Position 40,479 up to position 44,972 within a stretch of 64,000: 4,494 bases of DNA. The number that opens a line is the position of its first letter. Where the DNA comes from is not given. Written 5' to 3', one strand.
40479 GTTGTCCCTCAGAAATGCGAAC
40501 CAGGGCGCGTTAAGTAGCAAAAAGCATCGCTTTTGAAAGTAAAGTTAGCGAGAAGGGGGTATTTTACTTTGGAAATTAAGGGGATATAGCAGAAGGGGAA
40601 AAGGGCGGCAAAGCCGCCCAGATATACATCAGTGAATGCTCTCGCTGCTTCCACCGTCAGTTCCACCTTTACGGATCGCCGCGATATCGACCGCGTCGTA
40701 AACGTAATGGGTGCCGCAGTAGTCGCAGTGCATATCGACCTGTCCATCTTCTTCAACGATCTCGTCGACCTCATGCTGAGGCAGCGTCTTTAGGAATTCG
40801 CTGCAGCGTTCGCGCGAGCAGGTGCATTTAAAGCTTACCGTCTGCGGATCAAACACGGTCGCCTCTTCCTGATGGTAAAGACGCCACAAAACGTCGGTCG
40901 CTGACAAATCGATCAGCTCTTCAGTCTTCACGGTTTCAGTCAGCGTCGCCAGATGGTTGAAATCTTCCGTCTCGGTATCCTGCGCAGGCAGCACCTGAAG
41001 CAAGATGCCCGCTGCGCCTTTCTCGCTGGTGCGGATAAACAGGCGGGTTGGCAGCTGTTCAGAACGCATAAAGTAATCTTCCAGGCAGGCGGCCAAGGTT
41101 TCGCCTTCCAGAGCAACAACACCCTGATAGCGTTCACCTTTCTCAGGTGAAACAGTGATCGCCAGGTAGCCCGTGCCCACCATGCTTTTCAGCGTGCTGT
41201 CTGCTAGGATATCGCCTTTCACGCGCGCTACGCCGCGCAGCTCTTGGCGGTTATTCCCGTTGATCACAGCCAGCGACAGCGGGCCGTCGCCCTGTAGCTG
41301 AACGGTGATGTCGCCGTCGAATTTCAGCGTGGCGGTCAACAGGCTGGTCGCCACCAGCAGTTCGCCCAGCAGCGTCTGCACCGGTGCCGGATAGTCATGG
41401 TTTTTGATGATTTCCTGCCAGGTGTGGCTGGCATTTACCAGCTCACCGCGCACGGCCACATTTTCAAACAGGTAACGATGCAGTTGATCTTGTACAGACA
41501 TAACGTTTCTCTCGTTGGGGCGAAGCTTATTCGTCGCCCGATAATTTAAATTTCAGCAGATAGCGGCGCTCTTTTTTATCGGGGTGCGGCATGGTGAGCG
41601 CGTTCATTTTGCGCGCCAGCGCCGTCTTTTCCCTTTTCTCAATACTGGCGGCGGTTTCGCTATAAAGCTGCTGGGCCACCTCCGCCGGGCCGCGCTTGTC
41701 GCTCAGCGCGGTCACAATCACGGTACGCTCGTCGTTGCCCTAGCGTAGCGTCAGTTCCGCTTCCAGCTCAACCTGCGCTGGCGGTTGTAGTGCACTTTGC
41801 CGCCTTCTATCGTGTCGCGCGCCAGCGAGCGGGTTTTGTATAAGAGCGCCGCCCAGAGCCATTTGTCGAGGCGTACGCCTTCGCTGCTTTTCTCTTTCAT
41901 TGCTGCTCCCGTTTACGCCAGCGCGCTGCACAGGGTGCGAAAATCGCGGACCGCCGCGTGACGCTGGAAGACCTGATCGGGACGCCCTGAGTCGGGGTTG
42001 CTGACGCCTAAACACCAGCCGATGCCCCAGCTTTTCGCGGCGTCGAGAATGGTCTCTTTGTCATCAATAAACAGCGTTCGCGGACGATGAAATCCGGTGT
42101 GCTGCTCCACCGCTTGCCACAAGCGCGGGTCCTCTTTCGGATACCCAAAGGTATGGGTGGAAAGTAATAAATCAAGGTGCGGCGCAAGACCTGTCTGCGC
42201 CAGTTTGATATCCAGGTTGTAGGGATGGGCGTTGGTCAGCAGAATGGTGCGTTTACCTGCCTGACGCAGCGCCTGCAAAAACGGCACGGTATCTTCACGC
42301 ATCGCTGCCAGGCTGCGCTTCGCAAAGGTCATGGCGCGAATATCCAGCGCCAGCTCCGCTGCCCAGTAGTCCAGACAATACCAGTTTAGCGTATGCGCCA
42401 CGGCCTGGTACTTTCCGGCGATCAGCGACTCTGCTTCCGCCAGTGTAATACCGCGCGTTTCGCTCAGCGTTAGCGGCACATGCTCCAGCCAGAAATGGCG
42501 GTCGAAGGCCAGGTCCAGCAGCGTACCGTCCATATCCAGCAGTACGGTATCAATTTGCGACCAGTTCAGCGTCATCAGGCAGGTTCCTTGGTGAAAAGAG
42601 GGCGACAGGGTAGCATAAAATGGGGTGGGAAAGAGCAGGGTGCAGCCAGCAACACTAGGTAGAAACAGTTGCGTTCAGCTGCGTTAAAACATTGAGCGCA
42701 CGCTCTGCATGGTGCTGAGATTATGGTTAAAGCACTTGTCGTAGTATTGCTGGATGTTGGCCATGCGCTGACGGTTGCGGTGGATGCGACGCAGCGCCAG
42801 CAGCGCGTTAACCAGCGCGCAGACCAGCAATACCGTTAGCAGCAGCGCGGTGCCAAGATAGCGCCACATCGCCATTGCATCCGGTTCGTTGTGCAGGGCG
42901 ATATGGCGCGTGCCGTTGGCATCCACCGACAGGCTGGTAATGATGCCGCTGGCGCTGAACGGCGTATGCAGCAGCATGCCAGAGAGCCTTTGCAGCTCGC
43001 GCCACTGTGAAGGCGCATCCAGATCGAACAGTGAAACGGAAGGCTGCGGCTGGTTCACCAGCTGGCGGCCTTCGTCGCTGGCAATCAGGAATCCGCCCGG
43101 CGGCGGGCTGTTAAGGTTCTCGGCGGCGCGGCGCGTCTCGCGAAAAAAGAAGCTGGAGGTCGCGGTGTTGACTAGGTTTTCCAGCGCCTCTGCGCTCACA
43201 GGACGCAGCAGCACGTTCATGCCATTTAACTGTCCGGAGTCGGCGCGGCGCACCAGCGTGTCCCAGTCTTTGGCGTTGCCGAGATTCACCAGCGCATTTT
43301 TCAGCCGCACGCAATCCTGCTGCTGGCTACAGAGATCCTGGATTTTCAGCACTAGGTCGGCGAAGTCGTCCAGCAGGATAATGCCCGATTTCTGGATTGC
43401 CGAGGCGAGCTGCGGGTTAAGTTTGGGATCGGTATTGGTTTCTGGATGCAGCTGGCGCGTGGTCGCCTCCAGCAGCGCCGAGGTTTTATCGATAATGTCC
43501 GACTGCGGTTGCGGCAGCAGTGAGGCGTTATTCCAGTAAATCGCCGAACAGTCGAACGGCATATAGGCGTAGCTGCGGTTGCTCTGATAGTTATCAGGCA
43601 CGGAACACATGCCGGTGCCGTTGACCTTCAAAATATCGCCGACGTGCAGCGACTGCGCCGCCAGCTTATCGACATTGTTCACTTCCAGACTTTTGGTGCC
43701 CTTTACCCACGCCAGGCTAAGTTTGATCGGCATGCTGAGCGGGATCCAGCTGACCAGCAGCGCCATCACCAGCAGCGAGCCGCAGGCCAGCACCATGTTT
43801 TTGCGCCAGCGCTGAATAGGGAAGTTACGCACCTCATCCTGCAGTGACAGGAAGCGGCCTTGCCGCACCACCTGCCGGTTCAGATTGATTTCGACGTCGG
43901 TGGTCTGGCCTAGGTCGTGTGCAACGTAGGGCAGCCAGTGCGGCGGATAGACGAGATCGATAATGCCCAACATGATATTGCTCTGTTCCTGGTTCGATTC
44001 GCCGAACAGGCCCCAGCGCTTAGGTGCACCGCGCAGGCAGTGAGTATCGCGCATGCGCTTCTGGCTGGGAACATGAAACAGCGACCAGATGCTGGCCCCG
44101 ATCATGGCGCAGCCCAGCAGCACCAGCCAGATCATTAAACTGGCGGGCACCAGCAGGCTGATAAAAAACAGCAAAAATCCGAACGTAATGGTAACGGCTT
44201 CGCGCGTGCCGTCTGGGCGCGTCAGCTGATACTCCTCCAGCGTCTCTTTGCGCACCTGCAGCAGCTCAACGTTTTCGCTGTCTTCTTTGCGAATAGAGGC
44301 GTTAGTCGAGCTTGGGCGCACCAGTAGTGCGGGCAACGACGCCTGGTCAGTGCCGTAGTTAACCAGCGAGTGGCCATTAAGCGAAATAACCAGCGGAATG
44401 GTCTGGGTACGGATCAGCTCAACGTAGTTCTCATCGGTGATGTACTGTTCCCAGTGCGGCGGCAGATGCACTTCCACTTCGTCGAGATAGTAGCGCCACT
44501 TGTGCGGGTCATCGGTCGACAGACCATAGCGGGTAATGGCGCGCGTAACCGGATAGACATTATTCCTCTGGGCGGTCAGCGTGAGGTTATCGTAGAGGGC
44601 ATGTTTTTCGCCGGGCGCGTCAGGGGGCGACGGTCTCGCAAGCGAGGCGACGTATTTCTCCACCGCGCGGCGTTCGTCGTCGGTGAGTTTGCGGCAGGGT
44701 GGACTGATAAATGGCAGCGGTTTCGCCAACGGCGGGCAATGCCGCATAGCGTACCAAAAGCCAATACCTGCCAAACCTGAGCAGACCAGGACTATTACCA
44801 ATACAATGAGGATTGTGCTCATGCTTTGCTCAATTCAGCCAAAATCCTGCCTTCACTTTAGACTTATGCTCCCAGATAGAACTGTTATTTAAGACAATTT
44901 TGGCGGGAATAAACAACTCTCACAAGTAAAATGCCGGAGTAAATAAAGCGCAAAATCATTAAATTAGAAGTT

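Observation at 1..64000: About 15 of roughly 40 chromosomal genes are pseudogenes, a signature of a genome in early reductive evolution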

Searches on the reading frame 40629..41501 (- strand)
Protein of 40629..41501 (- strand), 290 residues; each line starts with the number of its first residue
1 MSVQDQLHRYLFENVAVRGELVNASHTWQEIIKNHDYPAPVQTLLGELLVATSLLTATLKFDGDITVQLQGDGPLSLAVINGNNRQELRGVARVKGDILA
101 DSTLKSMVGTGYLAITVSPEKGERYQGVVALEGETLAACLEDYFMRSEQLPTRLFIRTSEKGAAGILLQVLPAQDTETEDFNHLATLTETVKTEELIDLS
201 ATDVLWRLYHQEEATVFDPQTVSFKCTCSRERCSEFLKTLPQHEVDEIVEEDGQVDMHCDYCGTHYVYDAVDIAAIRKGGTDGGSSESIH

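Call 56: find_encoding_contigs(protein=window:40629-41501:-, flank=10000, max_places=4)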
Protein window:40629-41501:- (290 aa): 1 contig read that carries it; 1 place shown.
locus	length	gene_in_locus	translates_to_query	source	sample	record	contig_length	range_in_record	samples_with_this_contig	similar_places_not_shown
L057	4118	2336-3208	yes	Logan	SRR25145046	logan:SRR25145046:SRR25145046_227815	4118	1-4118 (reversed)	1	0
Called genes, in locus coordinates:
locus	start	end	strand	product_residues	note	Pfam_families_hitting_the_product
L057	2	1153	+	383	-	?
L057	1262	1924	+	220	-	PF00702:Hydrolase, PF12710:HAD (weak), PF13419:HAD_2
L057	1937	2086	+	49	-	PF01479:S4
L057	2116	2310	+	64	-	PF28601:HSP15_C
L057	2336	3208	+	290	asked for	PF01430:HSP33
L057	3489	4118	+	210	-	?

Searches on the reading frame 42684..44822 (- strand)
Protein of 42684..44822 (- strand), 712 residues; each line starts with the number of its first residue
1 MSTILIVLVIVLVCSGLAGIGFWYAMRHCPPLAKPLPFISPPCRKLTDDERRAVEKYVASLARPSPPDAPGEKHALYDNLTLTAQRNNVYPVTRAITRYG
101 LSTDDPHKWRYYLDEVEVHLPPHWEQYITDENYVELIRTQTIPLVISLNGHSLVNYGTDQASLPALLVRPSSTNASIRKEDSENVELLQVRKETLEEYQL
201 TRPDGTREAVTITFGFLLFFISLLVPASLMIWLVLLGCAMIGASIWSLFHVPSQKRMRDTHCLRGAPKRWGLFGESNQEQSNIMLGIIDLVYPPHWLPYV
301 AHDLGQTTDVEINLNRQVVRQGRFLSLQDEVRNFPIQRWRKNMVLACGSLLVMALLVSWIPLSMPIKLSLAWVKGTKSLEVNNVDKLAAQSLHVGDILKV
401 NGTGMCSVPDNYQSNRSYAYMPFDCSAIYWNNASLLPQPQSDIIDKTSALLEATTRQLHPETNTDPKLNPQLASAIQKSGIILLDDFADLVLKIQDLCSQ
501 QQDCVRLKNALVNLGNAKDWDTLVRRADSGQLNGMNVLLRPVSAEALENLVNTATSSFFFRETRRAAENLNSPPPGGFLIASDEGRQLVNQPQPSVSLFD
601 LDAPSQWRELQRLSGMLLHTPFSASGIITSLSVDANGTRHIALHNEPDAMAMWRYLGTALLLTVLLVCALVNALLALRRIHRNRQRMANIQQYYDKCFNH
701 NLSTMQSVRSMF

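Call 9: find_encoding_contigs(protein=window:42684-44822:-, flank=10000, max_places=6)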
Protein window:42684-44822:- (712 aa): no gene with exactly this product is on record in the collection.

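Call 10: find_homologous_proteins(query=window:42684-44822:-, max_evalue=1e-50)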
Query window:42684-44822:- (712 aa): 1136 proteins with E <= 1e-50 among 8000 candidates; the best 120 are listed.
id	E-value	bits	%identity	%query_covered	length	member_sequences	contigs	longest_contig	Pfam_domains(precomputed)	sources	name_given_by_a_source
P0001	0.0e+0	1634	100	100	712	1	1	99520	PF07095.17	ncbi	-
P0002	0.0e+0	1552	95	100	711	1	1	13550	PF07095.17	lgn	-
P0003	0.0e+0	1552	95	100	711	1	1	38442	PF07095.17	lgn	-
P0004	0.0e+0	1540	94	100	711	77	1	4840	PF07095.17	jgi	-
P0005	0.0e+0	1501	92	100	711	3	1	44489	PF07095.17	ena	-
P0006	0.0e+0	1498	92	100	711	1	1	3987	PF07095.17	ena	-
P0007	0.0e+0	1370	84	100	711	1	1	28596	PF07095.17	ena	-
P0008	0.0e+0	1360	82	100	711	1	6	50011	PF07095.17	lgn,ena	-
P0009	0.0e+0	1359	82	100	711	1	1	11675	PF07095.17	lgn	-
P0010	0.0e+0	1359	82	100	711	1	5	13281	PF07095.17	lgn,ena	-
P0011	0.0e+0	1358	82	100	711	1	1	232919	PF07095.17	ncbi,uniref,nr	ncbi:intracellular growth attenuator family protein [Mixta mediterraneensis]|uniref:intracellular gr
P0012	0.0e+0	1358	82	100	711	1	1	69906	PF07095.17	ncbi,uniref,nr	ncbi:MAG: intracellular growth attenuator family protein [Enterobacterales bacterium endosymbiont of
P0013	0.0e+0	1358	82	100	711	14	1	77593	PF07095.17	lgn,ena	-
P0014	0.0e+0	1357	82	100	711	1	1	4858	PF07095.17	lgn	-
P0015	0.0e+0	1356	82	100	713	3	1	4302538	PF07095.17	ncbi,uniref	ncbi:intracellular growth attenuator family protein [Pantoea sp. App145]|uniref:intracellular growth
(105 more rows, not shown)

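Call 11: find_encoding_contigs(protein=P0001, flank=10000, max_places=4)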
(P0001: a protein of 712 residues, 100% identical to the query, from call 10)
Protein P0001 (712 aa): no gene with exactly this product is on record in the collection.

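Call 12: list_cluster_members(proteins=[P0001, P0002, P0005, P0012])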
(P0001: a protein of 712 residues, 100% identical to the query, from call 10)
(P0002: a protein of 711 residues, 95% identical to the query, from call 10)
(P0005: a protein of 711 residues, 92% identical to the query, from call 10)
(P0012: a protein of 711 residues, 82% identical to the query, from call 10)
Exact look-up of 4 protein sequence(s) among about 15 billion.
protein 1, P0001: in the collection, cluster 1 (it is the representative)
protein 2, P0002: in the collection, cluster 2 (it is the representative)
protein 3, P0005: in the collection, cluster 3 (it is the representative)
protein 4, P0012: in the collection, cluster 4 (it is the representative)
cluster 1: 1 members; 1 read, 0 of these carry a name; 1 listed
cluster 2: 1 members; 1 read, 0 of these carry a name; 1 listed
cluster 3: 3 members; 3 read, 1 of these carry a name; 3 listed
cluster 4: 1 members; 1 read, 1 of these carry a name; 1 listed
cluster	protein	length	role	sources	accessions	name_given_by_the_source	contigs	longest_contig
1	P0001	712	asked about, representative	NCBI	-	-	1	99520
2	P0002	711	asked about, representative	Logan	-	-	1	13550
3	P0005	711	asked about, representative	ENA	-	-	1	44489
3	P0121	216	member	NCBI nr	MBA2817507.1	Intracellular growth attenuator protein igaA [Candidatus Pantoea persica]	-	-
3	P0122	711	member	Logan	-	-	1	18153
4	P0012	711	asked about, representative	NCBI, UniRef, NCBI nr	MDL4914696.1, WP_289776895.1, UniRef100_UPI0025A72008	MAG: intracellular growth attenuator family protein [Enterobacterales bacterium ... | intracellular growth attenuator family protein n=1 Tax=Mixta mediterraneensis ... | intracellular growth attenuator family protein [Mixta mediterraneensis]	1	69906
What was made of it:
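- The source is an unannotated 99.5-kb draft contig (calls 10, 12).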

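Call 13: find_related_loci(query=window:42684-44822:-, collection=genome_contigs, flank=10000)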
Query window:42684-44822:- (712 aa) in genome_contigs; peptide patterns used: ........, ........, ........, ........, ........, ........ (x = any residue, [..] = any of these).
59 stretches matched a pattern; 49 encode a relative of the query (tblastn E <= 1e-3); 47 distinct loci.
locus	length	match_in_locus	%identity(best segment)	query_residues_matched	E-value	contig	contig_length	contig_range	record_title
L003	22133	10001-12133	94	1-712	0e+0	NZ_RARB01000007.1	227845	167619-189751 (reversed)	Pantoea piersonii strain IIIF1SW-P2 scaffold7.1, whole genome shotgun sequence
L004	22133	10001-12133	94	1-712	0e+0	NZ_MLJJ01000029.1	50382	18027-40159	Pantoea septica strain LMG 5345 Contig0029_, whole genome shotgun sequence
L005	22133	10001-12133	94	1-712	0e+0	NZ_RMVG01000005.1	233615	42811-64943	Candidatus Pantoea deserta isolate RIT388 5, whole genome shotgun sequence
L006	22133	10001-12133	93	1-712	0e+0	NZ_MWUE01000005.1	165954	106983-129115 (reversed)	Pantoea latae strain AS1 4__len__165954, whole genome shotgun sequence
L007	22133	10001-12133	93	1-712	0e+0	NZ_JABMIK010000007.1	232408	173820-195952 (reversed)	Pantoea sp. KPR_PJ PJ_NODE_7_length_232408_cov_66.366908, whole genome shotgun sequence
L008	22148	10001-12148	81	1-712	0e+0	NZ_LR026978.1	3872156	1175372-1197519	[Erwinia] mediterraneensis strain Marseille-P5165, whole genome shotgun sequence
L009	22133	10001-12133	82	1-712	0e+0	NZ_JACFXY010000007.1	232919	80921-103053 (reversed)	Mixta mediterraneensis strain Marseille-Q2057 NODE_7_length_232919_cov_36.9127, whole genome shotgun sequence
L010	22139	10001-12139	81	1-712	0e+0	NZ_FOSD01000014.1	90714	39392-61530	Candidatus Pantoea symbiotica isolate YR512, whole genome shotgun sequence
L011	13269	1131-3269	80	1-712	0e+0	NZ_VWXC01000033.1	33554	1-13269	Candidatus Pantoea communis isolate Al-1710 NODE_33_length_33554_cov_48.199061/0, whole genome shotgun sequence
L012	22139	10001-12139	80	1-712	0e+0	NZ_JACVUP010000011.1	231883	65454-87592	Erwinia sp. S63 NODE_11_length_231883_cov_42.410470, whole genome shotgun sequence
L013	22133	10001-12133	81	1-712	0e+0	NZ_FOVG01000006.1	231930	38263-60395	Candidatus Pantoea varia isolate OV426, whole genome shotgun sequence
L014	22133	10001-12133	82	1-712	0e+0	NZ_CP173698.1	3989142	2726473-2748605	Pantoea sp. C3 chromosome, complete genome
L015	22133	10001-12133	81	1-712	0e+0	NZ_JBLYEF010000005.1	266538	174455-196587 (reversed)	Pantoea sp. R13S299 contig_5, whole genome shotgun sequence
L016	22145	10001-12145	81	1-712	0e+0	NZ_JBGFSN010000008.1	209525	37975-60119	Pantoea osteomyelitidis strain AA23256 3_S1_L001_contig_8, whole genome shotgun sequence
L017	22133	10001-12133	81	1-712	0e+0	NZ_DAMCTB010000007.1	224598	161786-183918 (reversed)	MAG: Pantoea sp. isolate CTOTU50049 NODE_10_length_224598_cov_10.231907, whole genome shotgun sequence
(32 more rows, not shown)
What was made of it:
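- On Stink-bug gut symbionts of the P. septica clade: IgaA is 93-94% identical at the protein level (call 13).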
